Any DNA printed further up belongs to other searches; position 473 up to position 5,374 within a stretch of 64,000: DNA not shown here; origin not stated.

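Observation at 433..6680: Terminator-bounded two-gene locus: giant secreted repeat protein plus membrane-anchored Cys-repeat EEP phosphoesterase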

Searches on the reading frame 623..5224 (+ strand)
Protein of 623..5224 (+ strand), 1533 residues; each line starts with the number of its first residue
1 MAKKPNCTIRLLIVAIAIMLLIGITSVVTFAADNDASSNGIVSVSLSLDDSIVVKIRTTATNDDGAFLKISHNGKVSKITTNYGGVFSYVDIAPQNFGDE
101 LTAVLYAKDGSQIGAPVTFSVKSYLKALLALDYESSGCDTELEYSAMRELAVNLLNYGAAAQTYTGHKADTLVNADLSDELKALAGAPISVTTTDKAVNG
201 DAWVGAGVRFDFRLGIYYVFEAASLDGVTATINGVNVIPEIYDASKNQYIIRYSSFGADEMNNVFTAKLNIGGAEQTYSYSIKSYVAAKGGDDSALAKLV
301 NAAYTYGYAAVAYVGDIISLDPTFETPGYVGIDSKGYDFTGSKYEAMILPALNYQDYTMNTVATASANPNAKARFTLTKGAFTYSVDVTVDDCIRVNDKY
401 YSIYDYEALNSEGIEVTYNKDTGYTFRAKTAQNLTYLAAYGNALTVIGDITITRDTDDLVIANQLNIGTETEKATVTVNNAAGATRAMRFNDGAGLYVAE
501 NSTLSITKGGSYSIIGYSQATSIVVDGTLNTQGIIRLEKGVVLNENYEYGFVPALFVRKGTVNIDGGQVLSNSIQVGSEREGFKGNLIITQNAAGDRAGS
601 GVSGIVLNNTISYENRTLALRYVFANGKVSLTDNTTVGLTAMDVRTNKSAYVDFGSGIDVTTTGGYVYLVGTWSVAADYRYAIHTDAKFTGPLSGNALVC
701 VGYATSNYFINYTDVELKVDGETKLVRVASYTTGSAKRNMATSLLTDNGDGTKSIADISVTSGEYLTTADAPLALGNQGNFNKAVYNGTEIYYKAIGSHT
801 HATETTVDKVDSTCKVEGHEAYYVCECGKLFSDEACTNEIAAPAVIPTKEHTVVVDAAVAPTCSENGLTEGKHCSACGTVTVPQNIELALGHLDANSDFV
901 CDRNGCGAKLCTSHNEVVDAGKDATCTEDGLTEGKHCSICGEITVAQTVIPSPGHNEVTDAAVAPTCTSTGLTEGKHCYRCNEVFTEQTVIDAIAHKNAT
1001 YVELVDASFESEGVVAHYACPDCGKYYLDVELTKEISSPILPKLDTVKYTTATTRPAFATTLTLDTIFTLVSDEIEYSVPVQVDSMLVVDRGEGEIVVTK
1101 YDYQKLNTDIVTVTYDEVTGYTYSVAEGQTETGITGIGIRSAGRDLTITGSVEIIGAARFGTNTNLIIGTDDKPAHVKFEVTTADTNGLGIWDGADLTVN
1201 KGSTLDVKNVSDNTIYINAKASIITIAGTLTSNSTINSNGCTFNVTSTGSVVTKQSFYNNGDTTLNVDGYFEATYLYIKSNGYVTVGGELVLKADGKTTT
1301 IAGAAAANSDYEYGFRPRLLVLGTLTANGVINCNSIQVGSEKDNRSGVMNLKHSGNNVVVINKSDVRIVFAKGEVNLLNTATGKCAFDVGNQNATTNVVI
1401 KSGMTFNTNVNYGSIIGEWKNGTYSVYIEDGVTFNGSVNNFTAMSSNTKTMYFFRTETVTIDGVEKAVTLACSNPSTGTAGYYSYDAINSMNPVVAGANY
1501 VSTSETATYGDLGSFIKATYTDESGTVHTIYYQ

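Call 3: search_protein_families(library=pfam, proteins=[window:623-5224:+], max_evalue=1)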
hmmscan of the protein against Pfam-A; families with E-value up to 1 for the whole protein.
window:623-5224:+ (1533 aa): 4 families
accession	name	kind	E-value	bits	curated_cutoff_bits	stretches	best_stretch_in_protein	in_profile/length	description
PF03212.20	Pertactin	-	0.017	15.5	22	1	1318-1394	24-98/121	Pertactin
PF24973.1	EGF_LMN_ATRN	-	0.046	14.3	27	0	955-986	6-35/44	Laminin/attractin EGF domain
PF12172.15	zf-ChsH2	-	0.25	11.6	23.2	0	871-883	11-23/37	ChsH2, rubredoxin-like zinc ribbon domain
PF24292.1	DUF7479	-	0.72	10.4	27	0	1015-1034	28-47/60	Domain of unknown function (DUF7479)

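Call 4: search_protein_families(library=ncbifam, proteins=[window:623-5224:+], max_evalue=1)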
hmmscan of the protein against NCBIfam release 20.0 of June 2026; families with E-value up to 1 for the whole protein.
window:623-5224:+ (1533 aa): 0 families

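Call 11: find_homologous_proteins(query=window:623-5224:+)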
Query window:623-5224:+ (1533 aa): 33 proteins with E <= 0.001 among 8000 candidates.
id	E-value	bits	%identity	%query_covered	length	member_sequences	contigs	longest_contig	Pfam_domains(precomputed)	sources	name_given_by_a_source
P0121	0.0e+0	3239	96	100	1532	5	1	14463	-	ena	-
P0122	0.0e+0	2753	83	100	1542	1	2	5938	-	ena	-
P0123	0.0e+0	2338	71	98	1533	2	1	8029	-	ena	-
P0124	0.0e+0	2001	62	100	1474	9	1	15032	-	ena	-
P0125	0.0e+0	1997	62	100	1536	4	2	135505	-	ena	-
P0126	0.0e+0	1709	66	79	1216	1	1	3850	-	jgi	jgi:hypothetical protein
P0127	0.0e+0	1546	55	78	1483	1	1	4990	-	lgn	-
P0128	0.0e+0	1227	43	100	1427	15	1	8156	-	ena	-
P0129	2.6e-163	564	42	51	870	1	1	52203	-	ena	-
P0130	9.7e-155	535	38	52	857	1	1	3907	-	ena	-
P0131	8.1e-114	400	40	40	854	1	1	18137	-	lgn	-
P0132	2.6e-110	388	44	33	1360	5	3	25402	PF00149.34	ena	-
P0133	4.5e-97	344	42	31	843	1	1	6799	-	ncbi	-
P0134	1.1e-56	211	44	11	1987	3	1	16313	-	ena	-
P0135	5.3e-54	202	44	11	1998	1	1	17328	-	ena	-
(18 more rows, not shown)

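Call 12: find_encoding_contigs(protein=P0125, flank=8000, max_places=3)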
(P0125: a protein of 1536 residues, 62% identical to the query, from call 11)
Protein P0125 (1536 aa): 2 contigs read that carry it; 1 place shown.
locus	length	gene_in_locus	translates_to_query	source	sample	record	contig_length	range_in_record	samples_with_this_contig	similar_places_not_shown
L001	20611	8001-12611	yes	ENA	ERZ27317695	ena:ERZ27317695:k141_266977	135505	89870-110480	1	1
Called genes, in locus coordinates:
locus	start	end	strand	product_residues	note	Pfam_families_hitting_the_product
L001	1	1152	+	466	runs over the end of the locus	PF00324:AA_permease, PF13520:AA_permease_2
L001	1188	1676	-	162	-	-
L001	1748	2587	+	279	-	PF04055:Radical_SAM, PF13186:SPASM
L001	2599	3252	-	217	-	PF22244:GCE_fung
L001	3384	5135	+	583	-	PF05833:NFACT_N, PF05670:NFACT-R_1, PF18297:NFACT-R_2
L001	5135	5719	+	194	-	PF01795:Methyltransf_5 (faint), PF13649:Methyltransf_25 (faint), PF06962:rRNA_methylase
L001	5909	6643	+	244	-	PF00318:Ribosomal_S2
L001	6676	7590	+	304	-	PF25025:EF-Ts_N (weak), PF00889:EF_TS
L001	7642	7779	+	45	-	-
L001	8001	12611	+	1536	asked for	-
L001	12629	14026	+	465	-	PF03372:Exo_endo_phos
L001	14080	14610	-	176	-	-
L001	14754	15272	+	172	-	-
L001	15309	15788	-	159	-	PF02590:SPOUT_MTase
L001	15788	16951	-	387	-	PF00266:Aminotran_5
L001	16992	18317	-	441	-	PF08245:Mur_ligase_M, PF02875:Mur_ligase_C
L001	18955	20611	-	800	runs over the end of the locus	PF02463:SMC_N, PF13175:AAA_15 (weak), PF13476:AAA_23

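Call 13: find_encoding_contigs(protein=P0124, flank=8000, max_places=3)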
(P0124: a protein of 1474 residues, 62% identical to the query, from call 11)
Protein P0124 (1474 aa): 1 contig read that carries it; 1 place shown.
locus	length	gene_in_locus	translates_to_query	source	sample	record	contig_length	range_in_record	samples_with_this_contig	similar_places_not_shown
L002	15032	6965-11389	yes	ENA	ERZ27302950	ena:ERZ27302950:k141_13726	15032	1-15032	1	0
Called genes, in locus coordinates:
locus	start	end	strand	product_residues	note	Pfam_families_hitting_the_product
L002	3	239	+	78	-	?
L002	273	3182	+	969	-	PF01915:Glyco_hydro_3_C, PF14310:Fn3-like (weak), PF00933:Glyco_hydro_3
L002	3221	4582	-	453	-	PF14808:TMEM164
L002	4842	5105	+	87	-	PF01649:Ribosomal_S20p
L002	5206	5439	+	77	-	-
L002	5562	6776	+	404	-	PF01966:HD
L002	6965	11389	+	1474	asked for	-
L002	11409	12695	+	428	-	PF03372:Exo_endo_phos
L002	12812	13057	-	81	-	PF01084:Ribosomal_S18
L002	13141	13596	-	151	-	PF00436:SSB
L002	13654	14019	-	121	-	PF01250:Ribosomal_S6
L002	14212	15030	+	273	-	?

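Call 14: find_encoding_contigs(protein=P0128, flank=8000, max_places=3)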
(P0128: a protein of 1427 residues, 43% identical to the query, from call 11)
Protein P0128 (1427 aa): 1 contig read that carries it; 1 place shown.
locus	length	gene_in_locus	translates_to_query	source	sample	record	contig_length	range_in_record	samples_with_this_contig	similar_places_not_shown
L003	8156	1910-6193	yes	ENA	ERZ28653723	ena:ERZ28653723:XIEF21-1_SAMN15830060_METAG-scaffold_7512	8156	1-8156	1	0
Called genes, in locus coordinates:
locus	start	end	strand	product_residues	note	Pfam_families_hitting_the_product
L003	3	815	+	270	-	?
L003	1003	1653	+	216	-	PF00589:Phage_integrase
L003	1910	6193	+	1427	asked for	-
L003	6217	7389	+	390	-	PF03372:Exo_endo_phos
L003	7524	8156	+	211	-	?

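Call 15: find_encoding_contigs(protein=P0129, flank=8000, max_places=3)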
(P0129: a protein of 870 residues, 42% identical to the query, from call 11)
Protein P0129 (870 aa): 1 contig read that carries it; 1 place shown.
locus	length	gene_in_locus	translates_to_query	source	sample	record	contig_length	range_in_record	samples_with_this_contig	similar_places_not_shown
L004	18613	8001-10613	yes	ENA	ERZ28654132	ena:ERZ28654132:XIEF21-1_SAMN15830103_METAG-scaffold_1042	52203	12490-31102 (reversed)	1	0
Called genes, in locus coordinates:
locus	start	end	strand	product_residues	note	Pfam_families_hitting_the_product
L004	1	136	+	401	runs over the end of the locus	PF00005:ABC_tran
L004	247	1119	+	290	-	PF11449:ArsP_2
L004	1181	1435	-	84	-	-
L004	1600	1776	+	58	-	PF01165:Ribosomal_S21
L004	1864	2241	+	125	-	-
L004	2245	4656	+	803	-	PF00580:UvrD-helicase, PF13245:AAA_19, PF13604:AAA_30 (faint), PF01443:Viral_helicase1 (faint), PF13361:UvrD_C, PF13538:UvrD_C_2, PF21196:PcrA_UvrD_tudor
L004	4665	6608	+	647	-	PF22745:Nlig-Ia, PF01653:DNA_ligase_aden, PF03120:OB_DNA_ligase, PF12826:HHH_2, PF14520:HHH_5 (weak), PF00533:BRCT, PF12738:PTCB-BRCT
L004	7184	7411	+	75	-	-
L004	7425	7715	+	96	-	-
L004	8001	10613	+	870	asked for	-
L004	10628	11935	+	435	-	PF03372:Exo_endo_phos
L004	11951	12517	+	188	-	-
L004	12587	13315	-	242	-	PF18912:DZR_2, PF00156:Pribosyltran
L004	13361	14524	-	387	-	PF00438:S-AdoMet_synt_N, PF02772:S-AdoMet_synt_M, PF02773:S-AdoMet_synt_C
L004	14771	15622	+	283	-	PF04055:Radical_SAM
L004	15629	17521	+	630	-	PF00005:ABC_tran, PF00006:ATP-synt_ab (faint), PF02463:SMC_N (faint), PF13555:AAA_29 (faint), PF13304:AAA_21 (faint), PF12848:ABC_tran_Xtn, PF00005:ABC_tran, PF16326:ABC_tran_CTD, +1 more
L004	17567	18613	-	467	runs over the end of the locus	PF28494:GlyRS_ins_1 (weak), PF00587:tRNA-synt_2b, PF03129:HGTP_anticodon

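Call 18: search_solved_structures(query=window:623-5224:+, max_evalue=10)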
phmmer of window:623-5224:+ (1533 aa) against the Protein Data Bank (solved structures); distinct sequences matched with E-value up to 10: 0.

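Call 36: find_related_loci(query=A1, collection=genome_contigs, flank=10000)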
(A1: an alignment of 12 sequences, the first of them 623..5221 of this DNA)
Query A1 (1533 aa) in genome_contigs; peptide patterns used: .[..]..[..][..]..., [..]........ (x = any residue, [..] = any of these).
581 stretches matched a pattern; 422 encode a relative of the query (tblastn E <= 1e-3); the best 80 are kept; 80 distinct loci.
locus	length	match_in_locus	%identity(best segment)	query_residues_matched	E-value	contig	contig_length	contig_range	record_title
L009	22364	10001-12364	42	12-1533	2e-140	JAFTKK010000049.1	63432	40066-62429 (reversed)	MAG: Clostridia bacterium isolate RGIG3899 Roe_deer_Cecum-2__c319331, whole genome shotgun sequence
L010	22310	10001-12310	43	10-1533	9e-136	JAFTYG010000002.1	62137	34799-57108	MAG: Clostridia bacterium isolate RGIG4259 Roe_deer_Colon-5__c354, whole genome shotgun sequence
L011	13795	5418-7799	39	5-1533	1e-126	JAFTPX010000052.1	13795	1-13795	MAG: Clostridia bacterium isolate RGIG4042 Roe_deer_Cecum-5__c401813, whole genome shotgun sequence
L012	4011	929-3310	38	1-1533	3e-124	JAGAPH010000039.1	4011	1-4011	MAG: Clostridia bacterium isolate RGIG8650 Water_deer_Cecum.Co__c412961, whole genome shotgun sequence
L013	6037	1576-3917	47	12-1217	9e-120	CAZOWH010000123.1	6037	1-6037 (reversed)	MAG TPA_asm: uncultured Lachnospiraceae bacterium isolate SRP315200_co1_859 genome assembly, contig: NODE_32281_length_6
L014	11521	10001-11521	42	10-1203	2e-104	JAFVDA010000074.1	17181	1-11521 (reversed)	MAG: Clostridia bacterium isolate RGIG5059 Roe_deer_Rumen.Co__c949666, whole genome shotgun sequence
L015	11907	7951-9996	36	9-1409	6e-95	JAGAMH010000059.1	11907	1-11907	MAG: Clostridia bacterium isolate RGIG8572 Water_deer_Cecum-3__c277088, whole genome shotgun sequence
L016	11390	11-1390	38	11-477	1e-67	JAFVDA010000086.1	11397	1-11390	MAG: Clostridia bacterium isolate RGIG5059 Roe_deer_Rumen.Co__c1146085, whole genome shotgun sequence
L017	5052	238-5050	35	6-472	7e-66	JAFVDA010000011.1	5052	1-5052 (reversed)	MAG: Clostridia bacterium isolate RGIG5059 Roe_deer_Rumen.Co__c204629, whole genome shotgun sequence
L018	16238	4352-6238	44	23-1032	9e-38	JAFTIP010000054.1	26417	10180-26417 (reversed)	MAG: Ruminococcus sp. isolate RGIG3852 Roe_deer_Cecum-1__c628671, whole genome shotgun sequence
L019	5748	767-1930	33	4-360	5e-36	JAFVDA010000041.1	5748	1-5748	MAG: Clostridia bacterium isolate RGIG5059 Roe_deer_Rumen.Co__c649080, whole genome shotgun sequence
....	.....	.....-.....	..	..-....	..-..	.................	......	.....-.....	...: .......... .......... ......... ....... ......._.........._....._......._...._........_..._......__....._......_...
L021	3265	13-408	51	834-1056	6e-32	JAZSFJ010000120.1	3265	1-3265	MAG: Oscillospiraceae bacterium isolate T1900044582_TS20190048.MAGScoT_cleanbin_000050 SGB_576_k141_2713899, whole genom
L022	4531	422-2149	38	148-1025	2e-31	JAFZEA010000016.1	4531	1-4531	MAG: Clostridia bacterium isolate RGIG7681 Water_buffalos_Rectum-1__c468936, whole genome shotgun sequence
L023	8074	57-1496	39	793-1060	4e-31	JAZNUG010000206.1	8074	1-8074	MAG: Clostridia bacterium isolate T1900044798_TS20190264.MAGScoT_cleanbin_000019 SGB_2696_k141_920084, whole genome shot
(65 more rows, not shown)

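Call 67: search_protein_families(library=padloc, proteins=[window:623-5224:+], max_evalue=0.01)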
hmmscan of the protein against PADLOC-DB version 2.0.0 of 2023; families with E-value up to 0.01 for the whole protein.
window:623-5224:+ (1533 aa): 0 families

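Call 68: search_protein_families(library=phrogs, proteins=[window:623-5224:+], max_evalue=0.01)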
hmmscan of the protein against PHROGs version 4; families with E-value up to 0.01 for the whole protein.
window:623-5224:+ (1533 aa): 0 families
